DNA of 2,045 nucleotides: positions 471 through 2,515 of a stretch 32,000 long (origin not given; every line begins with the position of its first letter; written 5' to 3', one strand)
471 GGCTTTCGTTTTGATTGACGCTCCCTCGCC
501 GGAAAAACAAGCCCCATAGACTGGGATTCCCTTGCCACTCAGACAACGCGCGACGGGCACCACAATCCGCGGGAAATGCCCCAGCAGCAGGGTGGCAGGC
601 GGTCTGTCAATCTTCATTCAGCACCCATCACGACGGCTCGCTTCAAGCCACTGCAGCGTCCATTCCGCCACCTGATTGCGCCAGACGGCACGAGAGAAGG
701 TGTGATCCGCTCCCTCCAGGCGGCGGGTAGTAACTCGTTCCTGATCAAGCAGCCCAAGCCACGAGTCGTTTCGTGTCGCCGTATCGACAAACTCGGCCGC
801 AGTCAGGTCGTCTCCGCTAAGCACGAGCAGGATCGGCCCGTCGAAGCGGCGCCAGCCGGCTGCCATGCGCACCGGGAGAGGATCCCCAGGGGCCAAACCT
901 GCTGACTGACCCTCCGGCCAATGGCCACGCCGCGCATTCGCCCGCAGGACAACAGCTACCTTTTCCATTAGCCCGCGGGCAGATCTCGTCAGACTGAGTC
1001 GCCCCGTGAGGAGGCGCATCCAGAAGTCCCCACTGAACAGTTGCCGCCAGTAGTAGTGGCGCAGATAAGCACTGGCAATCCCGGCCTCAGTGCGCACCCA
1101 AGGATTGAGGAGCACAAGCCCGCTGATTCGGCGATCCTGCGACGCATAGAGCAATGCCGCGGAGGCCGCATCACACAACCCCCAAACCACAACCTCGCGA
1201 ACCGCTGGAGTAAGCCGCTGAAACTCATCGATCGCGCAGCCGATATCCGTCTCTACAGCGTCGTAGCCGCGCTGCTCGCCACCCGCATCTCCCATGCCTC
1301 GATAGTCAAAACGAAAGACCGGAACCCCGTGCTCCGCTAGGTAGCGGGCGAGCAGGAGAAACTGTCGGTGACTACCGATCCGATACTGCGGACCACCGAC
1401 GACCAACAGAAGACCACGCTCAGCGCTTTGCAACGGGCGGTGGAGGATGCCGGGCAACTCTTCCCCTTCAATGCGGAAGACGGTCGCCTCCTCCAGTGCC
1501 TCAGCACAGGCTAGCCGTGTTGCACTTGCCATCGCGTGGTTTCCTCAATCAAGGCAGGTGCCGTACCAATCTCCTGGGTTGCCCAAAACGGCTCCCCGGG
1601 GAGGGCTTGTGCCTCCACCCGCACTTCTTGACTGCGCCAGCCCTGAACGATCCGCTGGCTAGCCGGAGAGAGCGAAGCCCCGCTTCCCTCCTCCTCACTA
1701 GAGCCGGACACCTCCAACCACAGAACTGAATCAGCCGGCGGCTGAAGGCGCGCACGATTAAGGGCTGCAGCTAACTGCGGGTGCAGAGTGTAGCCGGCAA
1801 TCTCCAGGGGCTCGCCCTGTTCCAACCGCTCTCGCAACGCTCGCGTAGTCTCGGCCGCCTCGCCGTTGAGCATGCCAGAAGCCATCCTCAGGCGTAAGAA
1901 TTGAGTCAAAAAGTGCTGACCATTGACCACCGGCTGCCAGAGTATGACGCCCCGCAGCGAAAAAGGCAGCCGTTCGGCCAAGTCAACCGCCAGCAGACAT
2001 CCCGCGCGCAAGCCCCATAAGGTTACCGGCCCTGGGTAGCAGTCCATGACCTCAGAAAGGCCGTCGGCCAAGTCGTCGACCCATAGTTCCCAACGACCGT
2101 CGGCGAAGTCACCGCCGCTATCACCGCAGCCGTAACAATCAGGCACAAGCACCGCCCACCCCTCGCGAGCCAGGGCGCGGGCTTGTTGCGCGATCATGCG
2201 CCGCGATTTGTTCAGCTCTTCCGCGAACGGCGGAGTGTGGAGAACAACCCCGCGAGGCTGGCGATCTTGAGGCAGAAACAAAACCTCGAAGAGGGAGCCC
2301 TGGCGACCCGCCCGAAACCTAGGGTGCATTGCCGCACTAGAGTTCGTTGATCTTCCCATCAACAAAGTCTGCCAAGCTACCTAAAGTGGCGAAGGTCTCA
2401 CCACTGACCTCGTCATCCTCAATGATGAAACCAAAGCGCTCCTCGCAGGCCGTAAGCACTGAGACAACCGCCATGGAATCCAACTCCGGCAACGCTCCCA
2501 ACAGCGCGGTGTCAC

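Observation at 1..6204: Uncharacterised EPS-type cassette: exosortase-A-associated hydrolase1/hydrolase2/ACP trio wired to two paralogous ATP-grasp ligases, a GT4 and a phosphatase domain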

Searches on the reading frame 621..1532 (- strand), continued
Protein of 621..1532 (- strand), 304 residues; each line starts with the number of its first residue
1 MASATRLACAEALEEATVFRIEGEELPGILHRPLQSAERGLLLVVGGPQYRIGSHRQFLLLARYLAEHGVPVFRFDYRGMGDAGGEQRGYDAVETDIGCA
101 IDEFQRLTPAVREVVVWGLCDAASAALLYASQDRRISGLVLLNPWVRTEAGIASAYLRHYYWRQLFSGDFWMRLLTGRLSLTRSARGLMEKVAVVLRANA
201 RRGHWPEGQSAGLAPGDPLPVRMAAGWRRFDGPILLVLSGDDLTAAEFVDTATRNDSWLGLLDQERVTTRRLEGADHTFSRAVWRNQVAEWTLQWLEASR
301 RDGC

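Call 49: search_solved_structures(query=window:621-1532:-, max_evalue=0.01)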
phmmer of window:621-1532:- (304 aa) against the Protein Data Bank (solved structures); distinct sequences matched with E-value up to 0.01: 17.
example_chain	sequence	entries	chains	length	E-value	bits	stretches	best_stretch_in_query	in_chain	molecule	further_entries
9pjb_A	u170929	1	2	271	5e-14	55.3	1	17-143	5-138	MHETase MHT043-5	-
8b4u_A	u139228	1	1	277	2.8e-12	49.6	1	18-143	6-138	Alpha/beta hydrolase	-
9w30_A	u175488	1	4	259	4.9e-09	38.9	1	23-88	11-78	Alpha/beta superfamily hydrolase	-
7wwh_A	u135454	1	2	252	1.8e-08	37.1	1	19-106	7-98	Alpha/beta hydrolase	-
9pir_A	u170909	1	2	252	1.9e-08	37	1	11-85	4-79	Alpha/beta fold hydrolase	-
9pid_A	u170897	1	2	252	3.7e-08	36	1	11-85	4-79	Alpha/beta fold hydrolase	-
9pic_A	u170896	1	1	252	3.7e-08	36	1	11-85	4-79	Alpha/beta fold hydrolase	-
6lzh_A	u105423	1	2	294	1e-06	31.3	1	35-147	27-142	GrgF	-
9h0z_A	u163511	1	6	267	1.3e-05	27.7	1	14-88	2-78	Serine aminopeptidase S33 domain-containing protein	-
2hdw_A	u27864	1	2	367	7.9e-05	25.1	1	36-142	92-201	Hypothetical protein PA2218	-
7q4h_A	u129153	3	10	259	0.0001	24.7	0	16-109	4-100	Hydrolase_4 domain-containing protein | Serine aminopeptidase S33 domain-containing protein | Prolyl oligopeptidase family protein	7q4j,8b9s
7qjm_A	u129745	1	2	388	0.00033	23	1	19-177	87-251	alpha/beta-hydrolase (202)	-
8yzo_A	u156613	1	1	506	0.0045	19.3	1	50-153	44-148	Lipase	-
8yzn_A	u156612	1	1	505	0.0046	19.3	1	50-153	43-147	Lipase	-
3pf9_A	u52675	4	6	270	0.007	18.7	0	61-145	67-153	Cinnamoyl esterase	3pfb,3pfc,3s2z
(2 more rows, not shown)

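Call 54: search_solved_structures(query=L001:16831-18417:-, max_evalue=1e-30, show_alignments=0)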
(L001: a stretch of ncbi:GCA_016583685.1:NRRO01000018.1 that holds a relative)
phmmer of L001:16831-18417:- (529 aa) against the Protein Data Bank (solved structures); distinct sequences matched with E-value up to 1e-30: 106 (the best 60 are shown).
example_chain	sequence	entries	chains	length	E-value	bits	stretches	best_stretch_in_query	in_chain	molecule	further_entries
6mfz_A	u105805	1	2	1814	1.2e-79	271.2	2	13-526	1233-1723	Linear gramicidin synthase subunit A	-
9be3_A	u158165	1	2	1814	1.2e-79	271.2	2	13-526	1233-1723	Linear gramicidin synthase subunit A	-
9be4_A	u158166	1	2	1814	1.2e-79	271.2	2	13-526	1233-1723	Linear gramicidin synthase subunit A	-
9meh_A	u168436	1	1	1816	1.2e-79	271.2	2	13-526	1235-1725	Linear gramicidin synthase subunit A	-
6mfy_A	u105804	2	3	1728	1.7e-79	270.8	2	13-516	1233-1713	Linear gramicidin synthase subunit A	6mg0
3wvn_A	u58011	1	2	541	1.5e-61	211.6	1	5-515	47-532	Non-ribosomal peptide synthetase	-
8xjz_C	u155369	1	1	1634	2.1e-57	197.8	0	7-515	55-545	Peptide synthetase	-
3wv4_A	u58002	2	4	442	1.3e-51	178.8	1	5-416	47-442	Non-ribosomal peptide synthetase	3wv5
4gxq_A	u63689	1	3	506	9.3e-51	175.9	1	17-522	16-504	Malonyl CoA synthetase, Benzoate-CoA ligase Chimeric protein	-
4fuq_A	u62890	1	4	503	1.2e-49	172.3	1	17-522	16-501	Malonyl CoA synthetase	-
4fut_A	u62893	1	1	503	8.2e-49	169.5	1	17-522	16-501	Malonyl CoA synthetase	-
4gxr_A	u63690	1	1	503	3.1e-48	167.6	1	17-522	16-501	Malonyl CoA synthetase, Benzoate-CoA ligase Chimeric protein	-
5n9w_A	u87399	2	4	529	3.1e-48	167.6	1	7-516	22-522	Adenylation domain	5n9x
8r2q_A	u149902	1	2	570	4.8e-47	163.7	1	15-520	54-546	Probable fatty-acid-CoA ligase FadD5 (Fatty-acid-CoA synthetase) (Fatty-acid-CoA synthase)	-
7dq5_A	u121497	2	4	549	1.1e-46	162.5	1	27-520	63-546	Putative ATP-dependent b-aminoacyl-ACP synthetase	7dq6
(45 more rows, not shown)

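Call 55: search_solved_structures(query=L001:15599-16831:-, max_evalue=1e-20)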
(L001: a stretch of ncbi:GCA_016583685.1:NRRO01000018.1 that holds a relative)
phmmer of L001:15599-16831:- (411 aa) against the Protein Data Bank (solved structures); distinct sequences matched with E-value up to 1e-20: 19.
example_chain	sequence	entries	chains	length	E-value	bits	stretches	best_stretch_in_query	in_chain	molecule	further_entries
7ru7_A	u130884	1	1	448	3.1e-85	289.9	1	22-410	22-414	L-glutamyl-[BtrI acyl-carrier protein] decarboxylase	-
2j66_A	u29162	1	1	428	4.9e-85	289.2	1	28-410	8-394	BTRK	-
6knh_A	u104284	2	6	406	2.4e-44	155.2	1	30-405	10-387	Probable diaminopimelate decarboxylase protein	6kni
2p3e_A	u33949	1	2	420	5.4e-44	154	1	15-411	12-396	Diaminopimelate decarboxylase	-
6knk_A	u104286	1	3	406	1.6e-43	152.4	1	30-405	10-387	Probable diaminopimelate decarboxylase protein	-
4xg1_A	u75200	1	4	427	1.8e-40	142.5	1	15-411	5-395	Diaminopimelate decarboxylase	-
3n2b_A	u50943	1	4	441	1.8e-39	139.1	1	10-411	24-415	Diaminopimelate decarboxylase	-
3vab_A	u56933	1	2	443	1e-37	133.4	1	14-399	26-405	Diaminopimelate decarboxylase 1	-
6n2a_A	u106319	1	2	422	7.1e-31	110.8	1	17-402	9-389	Diaminopimelate decarboxylase 1, chloroplastic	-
3c5q_A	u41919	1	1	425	3.3e-30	108.7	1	36-409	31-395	Diaminopimelate decarboxylase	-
6n2f_A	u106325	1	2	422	4.1e-30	108.3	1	17-402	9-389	Diaminopimelate decarboxylase 2, chloroplastic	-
2qgh_A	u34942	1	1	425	4.4e-30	108.2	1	36-409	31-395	Diaminopimelate decarboxylase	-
1twi_A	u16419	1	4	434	1.9e-28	102.8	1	14-399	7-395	Diaminopimelate decarboxylase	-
1tuf_A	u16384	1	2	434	2e-28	102.8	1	14-399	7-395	Diaminopimelate decarboxylase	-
2yxx_A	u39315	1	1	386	3.7e-28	101.9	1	38-410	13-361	Diaminopimelate decarboxylase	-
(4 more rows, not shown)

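Call 60: find_encoding_contigs(protein=P0089, flank=10000, max_places=2)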
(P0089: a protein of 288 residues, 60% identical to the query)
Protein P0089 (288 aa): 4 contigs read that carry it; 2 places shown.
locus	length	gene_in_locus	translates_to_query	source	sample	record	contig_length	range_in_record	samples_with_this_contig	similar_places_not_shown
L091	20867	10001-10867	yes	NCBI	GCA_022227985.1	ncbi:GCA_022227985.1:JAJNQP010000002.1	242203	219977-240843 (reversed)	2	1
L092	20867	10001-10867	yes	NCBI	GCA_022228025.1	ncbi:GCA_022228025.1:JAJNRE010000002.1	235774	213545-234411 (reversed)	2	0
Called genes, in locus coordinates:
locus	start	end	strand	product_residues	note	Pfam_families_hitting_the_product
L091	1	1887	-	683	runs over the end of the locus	PF13242:Hydrolase_like (weak)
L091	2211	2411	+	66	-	-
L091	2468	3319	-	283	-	-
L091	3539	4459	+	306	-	-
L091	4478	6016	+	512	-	-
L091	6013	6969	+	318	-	PF17101:Stealth_CR1 (weak), PF11380:Stealth_CR2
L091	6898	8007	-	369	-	PF13439:Glyco_transf_4 (weak), PF00534:Glycos_transf_1, PF13692:Glyco_trans_1_4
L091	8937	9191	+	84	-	PF00550:PP-binding (weak)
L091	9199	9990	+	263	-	PF12146:Hydrolase_4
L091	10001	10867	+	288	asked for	PF12146:Hydrolase_4, PF12697:Abhydrolase_6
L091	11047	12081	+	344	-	PF15632:ATPgrasp_Ter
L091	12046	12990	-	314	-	PF13480:Acetyltransf_6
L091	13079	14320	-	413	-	PF00266:Aminotran_5 (weak), PF01041:DegT_DnrJ_EryC1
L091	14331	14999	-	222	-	PF01451:LMWPc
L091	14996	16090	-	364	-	PF13480:Acetyltransf_6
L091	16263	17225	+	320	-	PF00535:Glycos_transf_2, PF10111:Glyco_tranf_2_2, PF13641:Glyco_tranf_2_3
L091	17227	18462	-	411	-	PF00278:Orn_DAP_Arg_deC, PF02784:Orn_Arg_deC_N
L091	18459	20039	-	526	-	PF00501:AMP-binding, PF13193:AMP-binding_C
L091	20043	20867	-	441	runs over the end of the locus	PF19358:DUF5935, PF04932:Wzy_C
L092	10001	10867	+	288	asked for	PF12146:Hydrolase_4, PF12697:Abhydrolase_6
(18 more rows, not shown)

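Call 61: search_solved_structures(query=L001:15599-16831:-, max_evalue=1e-60, show_alignments=1)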
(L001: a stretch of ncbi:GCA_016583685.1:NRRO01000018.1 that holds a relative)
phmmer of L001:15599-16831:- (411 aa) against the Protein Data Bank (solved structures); distinct sequences matched with E-value up to 1e-60: 2.
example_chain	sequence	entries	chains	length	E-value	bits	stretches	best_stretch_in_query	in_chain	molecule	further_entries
7ru7_A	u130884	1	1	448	3.1e-85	289.9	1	22-410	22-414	L-glutamyl-[BtrI acyl-carrier protein] decarboxylase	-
2j66_A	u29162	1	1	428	4.9e-85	289.2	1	28-410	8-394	BTRK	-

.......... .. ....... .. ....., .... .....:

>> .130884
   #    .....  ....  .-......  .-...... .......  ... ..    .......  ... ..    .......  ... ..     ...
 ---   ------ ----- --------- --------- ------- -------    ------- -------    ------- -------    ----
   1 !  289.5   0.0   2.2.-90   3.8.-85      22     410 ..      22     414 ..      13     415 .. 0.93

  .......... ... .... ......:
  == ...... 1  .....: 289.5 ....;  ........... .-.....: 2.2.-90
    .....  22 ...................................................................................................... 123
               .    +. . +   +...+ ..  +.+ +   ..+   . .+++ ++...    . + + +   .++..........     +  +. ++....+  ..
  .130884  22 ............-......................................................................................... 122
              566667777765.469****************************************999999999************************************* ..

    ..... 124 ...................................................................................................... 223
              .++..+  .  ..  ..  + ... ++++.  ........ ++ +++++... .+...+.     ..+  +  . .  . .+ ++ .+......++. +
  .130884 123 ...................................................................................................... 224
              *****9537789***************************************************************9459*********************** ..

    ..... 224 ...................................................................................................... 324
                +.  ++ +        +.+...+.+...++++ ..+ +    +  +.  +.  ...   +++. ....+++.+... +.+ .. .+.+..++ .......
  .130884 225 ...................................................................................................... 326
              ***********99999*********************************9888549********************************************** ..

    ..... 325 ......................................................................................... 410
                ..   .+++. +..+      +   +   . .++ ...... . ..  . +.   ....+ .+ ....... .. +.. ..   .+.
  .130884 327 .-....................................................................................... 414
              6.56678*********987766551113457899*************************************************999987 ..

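Call 85: predict_structure(alignment_id=A1)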
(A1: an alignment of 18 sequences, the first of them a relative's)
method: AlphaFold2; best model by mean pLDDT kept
length: 304 residues; sequences in the alignment: 18
mean_pLDDT: 84.2   pTM: 0.81
mean pLDDT of the five models: 84.2, 82.6, 82.0, 81.0, 80.8
residues with pLDDT >= 90: 162; 70-90: 91; 50-70: 30; < 50: 21
segments of 3 or more residues with pLDDT < 50: 1-9, 204-212
pLDDT, mean of each block of 10 residues (from residue 1): 42 90 92 95 80 82 96 88 60 89 98 96 93 97 83 72 81 86 83 76 45 69 95 95 88 93 97 81 92 97 73
secondary structure, 60 per line:
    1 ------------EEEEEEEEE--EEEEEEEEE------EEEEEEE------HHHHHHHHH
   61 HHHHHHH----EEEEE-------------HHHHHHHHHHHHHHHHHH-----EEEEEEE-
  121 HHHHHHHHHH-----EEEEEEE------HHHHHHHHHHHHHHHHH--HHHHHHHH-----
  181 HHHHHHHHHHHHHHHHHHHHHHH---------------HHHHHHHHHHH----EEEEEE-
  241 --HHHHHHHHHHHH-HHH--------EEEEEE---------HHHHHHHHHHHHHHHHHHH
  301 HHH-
elements in order: E13-21 E24-32 E39-45 H52-67 E72-76 H90-107 E113-119 H121-130 E136-142 H149-165 H168-175 H181-203 H219-229 E234-239 H243-254 E267-272 H282-303

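Call 87: fold_search(model_id=the predicted structure, library=pdb)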
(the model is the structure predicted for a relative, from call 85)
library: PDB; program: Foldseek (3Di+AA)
matches with E <= 10: 1833; with E <= 0.001: 1286
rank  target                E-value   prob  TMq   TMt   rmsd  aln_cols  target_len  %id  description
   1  8b4u                  2.1e-13  1.00  0.60  0.67   9.1       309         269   21  The crystal structure of PET46, a PETase enzyme from Candidatus bathyarchaeota (released 2023-08-23)
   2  9h0z_D                1.1e-12  1.00  0.60  0.72   6.7       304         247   18  Crystal structure of TTL[Nle], thermophilic lipase TTL from Thermoanaerobacter thermohydrosulfuricus containing non-ca (released 2025-10-29)
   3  7qjm_A                3.0e-12  1.00  0.60  0.61  12.1       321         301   18  Crystal structure of an alpha/beta-hydrolase enzyme from Chloroflexus sp. MS-G (202) (released 2022-12-28)
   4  3pfb_A                3.4e-12  1.00  0.56  0.67   8.1       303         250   17  Crystal structure of the Lactobacillus johnsonii cinnamoyl esterase LJ0536 S106A mutant in complex with ethylferulate (released 2011-08-31)
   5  7qjm_B                4.1e-12  1.00  0.59  0.61  12.2       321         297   19  Crystal structure of an alpha/beta-hydrolase enzyme from Chloroflexus sp. MS-G (202) (released 2022-12-28)
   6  9h0z_F                5.1e-12  1.00  0.61  0.72   8.9       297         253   19  Crystal structure of TTL[Nle], thermophilic lipase TTL from Thermoanaerobacter thermohydrosulfuricus containing non-ca (released 2025-10-29)
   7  7z2v_B                5.7e-12  1.00  0.60  0.69   9.9       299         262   16  Ferulic acid esterase variant S114A from Lactobacillus buchneri (released 2022-11-30)
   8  7z2x_A                6.4e-12  1.00  0.60  0.69  10.0       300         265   16  Wild-type ferulic acid esterase from Lactobacillus buchneri (released 2022-11-30)
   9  8skm_A                6.8e-12  1.00  0.56  0.67   9.1       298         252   19  Wild type chlorogenic acid esterase from Lactobacillus helveticus (released 2024-03-27)
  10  7xrh_B                7.7e-12  1.00  0.55  0.72   6.5       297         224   14  Feruloyl esterase from Lactobacillus acidophilus (released 2023-05-17)
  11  9h0z_E                8.6e-12  1.00  0.61  0.73   5.8       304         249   18  Crystal structure of TTL[Nle], thermophilic lipase TTL from Thermoanaerobacter thermohydrosulfuricus containing non-ca (released 2025-10-29)
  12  7q4j_A                8.6e-12  1.00  0.59  0.68   6.5       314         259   16  A thermostable lipase from Thermoanaerobacter thermohydrosulfuricus in complex a monoacylglycerol intermediate (released 2023-05-10)
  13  7wwh_A                9.7e-12  1.00  0.61  0.73   5.3       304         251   18  Crystal structure of the Geobacillus thermoglucosidasius feruloyl esterase GthFAE (released 2022-03-09)
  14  7z2v_A                1.3e-11  1.00  0.60  0.69   9.9       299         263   16  Ferulic acid esterase variant S114A from Lactobacillus buchneri (released 2022-11-30)
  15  7q4h_A                1.4e-11  1.00  0.62  0.71   6.3       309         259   17  A thermostable lipase from Thermoanaerobacter thermohydrosulfuricus in complex with PMSF (released 2023-05-10)
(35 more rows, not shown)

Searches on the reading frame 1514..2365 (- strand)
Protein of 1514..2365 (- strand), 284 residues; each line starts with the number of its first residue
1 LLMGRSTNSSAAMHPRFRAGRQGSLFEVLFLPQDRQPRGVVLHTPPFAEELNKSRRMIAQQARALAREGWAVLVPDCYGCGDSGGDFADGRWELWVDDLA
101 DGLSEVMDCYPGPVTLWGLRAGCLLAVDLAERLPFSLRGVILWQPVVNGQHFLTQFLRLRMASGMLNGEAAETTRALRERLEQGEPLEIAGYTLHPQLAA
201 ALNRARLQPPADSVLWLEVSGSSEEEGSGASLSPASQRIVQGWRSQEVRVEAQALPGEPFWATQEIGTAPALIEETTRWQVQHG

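Call 6: search_protein_families(library=ncbifam, proteins=[window:1514-2365:-], max_evalue=0.01)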
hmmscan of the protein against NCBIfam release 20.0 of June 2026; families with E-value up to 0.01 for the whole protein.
window:1514-2365:- (284 aa): 4 families
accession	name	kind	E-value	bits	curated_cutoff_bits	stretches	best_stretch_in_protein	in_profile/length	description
TIGR03101.1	hydr2_PEP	hypoth_equivalog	5.4e-86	288.4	202.75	1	14-279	1-264/266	hydrolase 2, exosortase A system-associated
TIGR00976.1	CocE_NonD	subfamily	0.00022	20.4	66.3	1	29-102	13-82/550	CocE/NonD family hydrolase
NF051487.1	bifunc_PcaCD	exception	0.0014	17.8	430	1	51-143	181-269/413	bifunctional 4-carboxymuconolactone decarboxylase/3-oxoadipate enol-lactonase PcaCD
TIGR03100.1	hydr1_PEP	hypoth_equivalog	0.0061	15.9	168.45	1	54-120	42-108/274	hydrolase 1, exosortase A system-associated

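Call 7: search_protein_families(library=pfam, proteins=[window:1514-2365:-], max_evalue=0.01)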
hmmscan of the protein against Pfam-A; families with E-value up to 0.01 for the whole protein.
window:1514-2365:- (284 aa): 3 families
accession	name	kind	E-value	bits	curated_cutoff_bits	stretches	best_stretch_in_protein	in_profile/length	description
PF12146.15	Hydrolase_4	-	1.1e-08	35.1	27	1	55-159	17-125/239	Serine aminopeptidase, S33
PF02129.25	Peptidase_S15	-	1.6e-05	25.2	23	1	29-102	9-80/262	X-Pro dipeptidyl-peptidase (S15 family)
PF12697.13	Abhydrolase_6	-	0.00035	21.7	26.3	1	63-210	21-150/217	Alpha/beta hydrolase family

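Call 50: search_solved_structures(query=window:1514-2329:-, max_evalue=0.01)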
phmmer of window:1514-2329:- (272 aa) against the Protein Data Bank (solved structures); distinct sequences matched with E-value up to 0.01: 10.
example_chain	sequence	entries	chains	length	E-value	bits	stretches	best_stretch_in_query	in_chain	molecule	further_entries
9pic_A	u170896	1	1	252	1.8e-05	27.7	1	13-140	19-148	Alpha/beta fold hydrolase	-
9pid_A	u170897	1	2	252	3e-05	27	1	13-137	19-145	Alpha/beta fold hydrolase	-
3dkr_A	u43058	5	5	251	3.1e-05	26.9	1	49-166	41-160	Esterase D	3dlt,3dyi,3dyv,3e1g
9pir_A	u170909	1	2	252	3.5e-05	26.8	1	13-140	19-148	Alpha/beta fold hydrolase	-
5cml_A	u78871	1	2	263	6.5e-05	25.9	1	10-122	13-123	OsmC family protein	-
7q4h_A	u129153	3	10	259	7.7e-05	25.6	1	18-139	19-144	Hydrolase_4 domain-containing protein | Serine aminopeptidase S33 domain-containing protein | Prolyl oligopeptidase family protein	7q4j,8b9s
9h0z_A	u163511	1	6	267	0.00019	24.3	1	16-138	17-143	Serine aminopeptidase S33 domain-containing protein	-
9wo1_A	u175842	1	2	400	0.00076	22.4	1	47-125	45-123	Osmotically inducible protein C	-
9pjb_A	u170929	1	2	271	0.0015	21.4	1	22-120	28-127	MHETase MHT043-5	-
7wwh_A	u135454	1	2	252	0.004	20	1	40-147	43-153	Alpha/beta hydrolase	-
